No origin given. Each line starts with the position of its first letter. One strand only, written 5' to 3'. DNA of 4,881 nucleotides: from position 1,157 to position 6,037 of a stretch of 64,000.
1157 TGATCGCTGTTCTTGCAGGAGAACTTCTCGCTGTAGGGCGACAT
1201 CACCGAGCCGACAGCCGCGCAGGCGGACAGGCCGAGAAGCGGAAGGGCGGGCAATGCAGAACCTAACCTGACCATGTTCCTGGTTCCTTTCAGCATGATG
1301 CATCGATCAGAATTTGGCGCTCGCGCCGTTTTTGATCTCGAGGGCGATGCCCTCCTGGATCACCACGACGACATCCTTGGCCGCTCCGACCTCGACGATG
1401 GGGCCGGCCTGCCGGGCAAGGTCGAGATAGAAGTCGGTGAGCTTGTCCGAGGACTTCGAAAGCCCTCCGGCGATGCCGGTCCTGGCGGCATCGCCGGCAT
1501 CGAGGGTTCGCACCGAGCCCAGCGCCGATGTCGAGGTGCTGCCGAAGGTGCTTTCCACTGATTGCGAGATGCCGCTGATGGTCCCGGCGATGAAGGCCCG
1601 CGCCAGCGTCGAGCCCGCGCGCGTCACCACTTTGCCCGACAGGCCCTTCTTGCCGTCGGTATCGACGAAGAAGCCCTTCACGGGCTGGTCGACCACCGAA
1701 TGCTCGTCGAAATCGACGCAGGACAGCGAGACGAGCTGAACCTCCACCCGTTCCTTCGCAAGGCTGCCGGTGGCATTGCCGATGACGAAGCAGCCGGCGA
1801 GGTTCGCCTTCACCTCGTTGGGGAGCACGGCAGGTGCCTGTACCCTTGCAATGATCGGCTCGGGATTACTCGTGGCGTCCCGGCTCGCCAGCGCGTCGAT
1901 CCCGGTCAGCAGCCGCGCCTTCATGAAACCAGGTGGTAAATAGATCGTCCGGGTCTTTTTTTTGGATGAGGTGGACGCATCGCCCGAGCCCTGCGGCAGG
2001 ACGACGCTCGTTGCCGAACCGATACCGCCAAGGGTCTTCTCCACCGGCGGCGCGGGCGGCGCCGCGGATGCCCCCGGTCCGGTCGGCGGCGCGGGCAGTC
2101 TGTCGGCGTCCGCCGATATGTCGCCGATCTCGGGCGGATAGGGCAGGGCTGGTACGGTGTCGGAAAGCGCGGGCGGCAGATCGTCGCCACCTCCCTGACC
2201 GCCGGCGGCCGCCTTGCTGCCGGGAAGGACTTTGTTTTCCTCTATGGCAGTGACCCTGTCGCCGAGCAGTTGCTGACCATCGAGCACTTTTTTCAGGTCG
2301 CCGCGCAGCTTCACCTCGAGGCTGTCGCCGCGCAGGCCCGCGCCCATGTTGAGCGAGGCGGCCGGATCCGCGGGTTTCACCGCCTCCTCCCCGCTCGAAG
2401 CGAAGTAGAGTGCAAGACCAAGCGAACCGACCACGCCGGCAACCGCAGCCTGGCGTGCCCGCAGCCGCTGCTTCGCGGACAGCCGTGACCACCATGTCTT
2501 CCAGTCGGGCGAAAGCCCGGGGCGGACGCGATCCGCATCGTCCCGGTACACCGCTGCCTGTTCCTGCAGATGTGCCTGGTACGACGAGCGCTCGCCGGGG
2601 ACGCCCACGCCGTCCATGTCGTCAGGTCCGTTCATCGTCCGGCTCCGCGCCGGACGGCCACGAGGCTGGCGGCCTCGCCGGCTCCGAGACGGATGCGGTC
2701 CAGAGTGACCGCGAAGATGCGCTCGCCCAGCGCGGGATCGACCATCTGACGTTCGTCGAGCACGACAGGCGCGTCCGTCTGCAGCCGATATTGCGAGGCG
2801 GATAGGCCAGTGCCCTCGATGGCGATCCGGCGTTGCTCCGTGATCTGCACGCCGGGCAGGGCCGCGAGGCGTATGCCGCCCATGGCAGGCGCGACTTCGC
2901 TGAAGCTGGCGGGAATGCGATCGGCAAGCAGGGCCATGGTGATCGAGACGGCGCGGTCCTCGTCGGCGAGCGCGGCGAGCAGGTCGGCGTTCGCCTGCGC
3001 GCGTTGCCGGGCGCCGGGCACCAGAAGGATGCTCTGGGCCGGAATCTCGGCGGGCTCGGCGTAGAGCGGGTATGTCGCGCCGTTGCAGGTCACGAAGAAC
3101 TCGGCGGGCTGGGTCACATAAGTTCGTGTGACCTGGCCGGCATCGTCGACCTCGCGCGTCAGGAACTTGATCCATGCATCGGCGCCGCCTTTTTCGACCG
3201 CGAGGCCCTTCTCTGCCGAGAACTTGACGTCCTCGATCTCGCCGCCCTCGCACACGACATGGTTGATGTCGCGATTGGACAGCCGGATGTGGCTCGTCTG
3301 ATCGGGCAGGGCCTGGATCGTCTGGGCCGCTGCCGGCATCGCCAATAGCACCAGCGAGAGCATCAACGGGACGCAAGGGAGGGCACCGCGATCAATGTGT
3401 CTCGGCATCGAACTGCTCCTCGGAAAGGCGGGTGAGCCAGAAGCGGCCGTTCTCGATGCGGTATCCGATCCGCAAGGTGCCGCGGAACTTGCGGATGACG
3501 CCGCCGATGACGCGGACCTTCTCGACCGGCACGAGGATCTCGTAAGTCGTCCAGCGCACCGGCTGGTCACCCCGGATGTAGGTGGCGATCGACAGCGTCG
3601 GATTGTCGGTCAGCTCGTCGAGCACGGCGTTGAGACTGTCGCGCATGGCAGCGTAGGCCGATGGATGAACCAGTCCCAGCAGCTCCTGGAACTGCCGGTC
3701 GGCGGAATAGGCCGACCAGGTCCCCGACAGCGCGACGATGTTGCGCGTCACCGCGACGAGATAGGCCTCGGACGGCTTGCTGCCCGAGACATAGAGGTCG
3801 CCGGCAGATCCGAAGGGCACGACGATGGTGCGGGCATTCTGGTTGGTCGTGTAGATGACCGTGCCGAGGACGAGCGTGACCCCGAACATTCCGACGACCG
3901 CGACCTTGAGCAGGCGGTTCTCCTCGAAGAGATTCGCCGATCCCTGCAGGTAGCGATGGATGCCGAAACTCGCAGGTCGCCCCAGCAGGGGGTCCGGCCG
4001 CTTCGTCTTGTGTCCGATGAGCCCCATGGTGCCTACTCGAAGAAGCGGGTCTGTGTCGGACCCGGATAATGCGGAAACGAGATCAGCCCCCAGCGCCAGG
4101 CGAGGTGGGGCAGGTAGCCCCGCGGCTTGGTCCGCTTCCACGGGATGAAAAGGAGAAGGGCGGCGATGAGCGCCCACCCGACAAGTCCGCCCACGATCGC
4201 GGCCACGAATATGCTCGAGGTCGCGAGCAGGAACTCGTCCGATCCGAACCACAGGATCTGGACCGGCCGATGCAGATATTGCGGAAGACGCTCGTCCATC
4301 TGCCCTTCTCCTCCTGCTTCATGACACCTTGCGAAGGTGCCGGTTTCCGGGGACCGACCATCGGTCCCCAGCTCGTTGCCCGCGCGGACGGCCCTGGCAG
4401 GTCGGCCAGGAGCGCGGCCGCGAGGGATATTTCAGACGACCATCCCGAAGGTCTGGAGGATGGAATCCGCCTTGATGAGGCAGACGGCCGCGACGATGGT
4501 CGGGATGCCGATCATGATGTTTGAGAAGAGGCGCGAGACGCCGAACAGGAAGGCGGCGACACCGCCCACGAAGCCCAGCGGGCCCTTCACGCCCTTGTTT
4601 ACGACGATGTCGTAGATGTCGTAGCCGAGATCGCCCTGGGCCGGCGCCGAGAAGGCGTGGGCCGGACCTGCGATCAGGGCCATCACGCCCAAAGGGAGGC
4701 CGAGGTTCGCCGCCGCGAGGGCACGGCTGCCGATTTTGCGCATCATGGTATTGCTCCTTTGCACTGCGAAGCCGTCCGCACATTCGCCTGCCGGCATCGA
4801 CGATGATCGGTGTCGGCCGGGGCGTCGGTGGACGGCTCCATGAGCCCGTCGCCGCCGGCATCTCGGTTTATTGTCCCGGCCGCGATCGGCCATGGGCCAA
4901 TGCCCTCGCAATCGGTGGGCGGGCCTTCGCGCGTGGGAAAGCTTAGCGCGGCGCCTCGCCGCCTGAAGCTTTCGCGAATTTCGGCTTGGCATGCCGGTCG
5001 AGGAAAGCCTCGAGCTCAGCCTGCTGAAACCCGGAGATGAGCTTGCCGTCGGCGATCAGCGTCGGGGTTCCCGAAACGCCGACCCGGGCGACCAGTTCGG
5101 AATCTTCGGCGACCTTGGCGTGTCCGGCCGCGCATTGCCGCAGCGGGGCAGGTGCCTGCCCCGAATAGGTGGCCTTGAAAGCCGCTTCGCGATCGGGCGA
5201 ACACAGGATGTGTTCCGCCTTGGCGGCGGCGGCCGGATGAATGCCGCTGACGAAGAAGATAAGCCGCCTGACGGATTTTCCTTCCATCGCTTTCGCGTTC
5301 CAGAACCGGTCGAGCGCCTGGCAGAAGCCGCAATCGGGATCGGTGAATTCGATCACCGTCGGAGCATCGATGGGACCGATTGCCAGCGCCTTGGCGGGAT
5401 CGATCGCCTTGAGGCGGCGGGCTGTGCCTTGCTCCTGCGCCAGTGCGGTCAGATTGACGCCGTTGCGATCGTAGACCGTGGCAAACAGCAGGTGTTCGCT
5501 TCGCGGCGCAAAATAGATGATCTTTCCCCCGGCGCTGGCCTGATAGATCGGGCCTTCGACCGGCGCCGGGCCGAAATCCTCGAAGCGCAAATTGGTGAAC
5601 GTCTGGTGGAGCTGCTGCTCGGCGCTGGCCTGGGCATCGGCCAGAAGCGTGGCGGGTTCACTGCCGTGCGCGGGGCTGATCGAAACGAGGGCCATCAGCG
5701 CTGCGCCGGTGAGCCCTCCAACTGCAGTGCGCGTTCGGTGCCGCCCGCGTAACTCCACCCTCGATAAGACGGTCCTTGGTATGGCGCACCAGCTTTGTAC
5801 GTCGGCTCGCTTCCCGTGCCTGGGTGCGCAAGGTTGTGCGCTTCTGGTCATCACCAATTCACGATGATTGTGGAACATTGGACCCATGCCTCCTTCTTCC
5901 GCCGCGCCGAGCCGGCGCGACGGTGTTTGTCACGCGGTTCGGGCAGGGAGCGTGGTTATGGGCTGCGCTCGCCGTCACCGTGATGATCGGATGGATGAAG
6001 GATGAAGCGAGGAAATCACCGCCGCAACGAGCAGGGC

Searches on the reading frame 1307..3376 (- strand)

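Call 46: search_protein_families(library=pfam, proteins=[window:1307-3376:-], max_evalue=0.0001)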
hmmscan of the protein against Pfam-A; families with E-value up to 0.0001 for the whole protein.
window:1307-3376:- (689 aa): 1 family
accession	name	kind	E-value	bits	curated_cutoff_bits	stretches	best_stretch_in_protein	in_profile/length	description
PF03743.19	TrbI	-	6.8e-29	101.5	35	1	480-678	2-187/188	Bacterial conjugation TrbI-like protein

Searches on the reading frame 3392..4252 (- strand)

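Call 46: search_protein_families(library=pfam, proteins=[window:3392-4252:-], max_evalue=0.0001)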
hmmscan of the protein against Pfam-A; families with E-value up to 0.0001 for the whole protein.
window:3392-4252:- (286 aa): 1 family
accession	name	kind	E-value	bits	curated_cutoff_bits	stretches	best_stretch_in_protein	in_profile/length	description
PF05309.16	TraE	-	4.2e-26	91.9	24.8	1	101-278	6-182/182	TraE protein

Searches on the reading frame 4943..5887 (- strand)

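Call 8: search_protein_families(library=pfam, proteins=[window:4943-5887:-], max_evalue=0.01)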
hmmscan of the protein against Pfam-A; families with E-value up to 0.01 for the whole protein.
window:4943-5887:- (314 aa): 5 families
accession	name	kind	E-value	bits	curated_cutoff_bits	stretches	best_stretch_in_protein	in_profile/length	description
PF10411.14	DsbC_N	-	4.8e-13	48.9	25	1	83-148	3-70/70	Disulfide bond isomerase protein N-terminal domain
PF13098.12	Thioredoxin_2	-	4e-11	43.6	27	1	176-290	7-97/104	Thioredoxin-like domain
PF13462.12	Thioredoxin_4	-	4.4e-05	24.2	23.2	0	257-297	123-164/165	Thioredoxin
PF01323.26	DSBA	-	0.0011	19.2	25.6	0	253-290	146-183/191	DSBA-like thioredoxin domain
PF00085.26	Thioredoxin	-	0.005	17.3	23.5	0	175-203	19-47/103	Thioredoxin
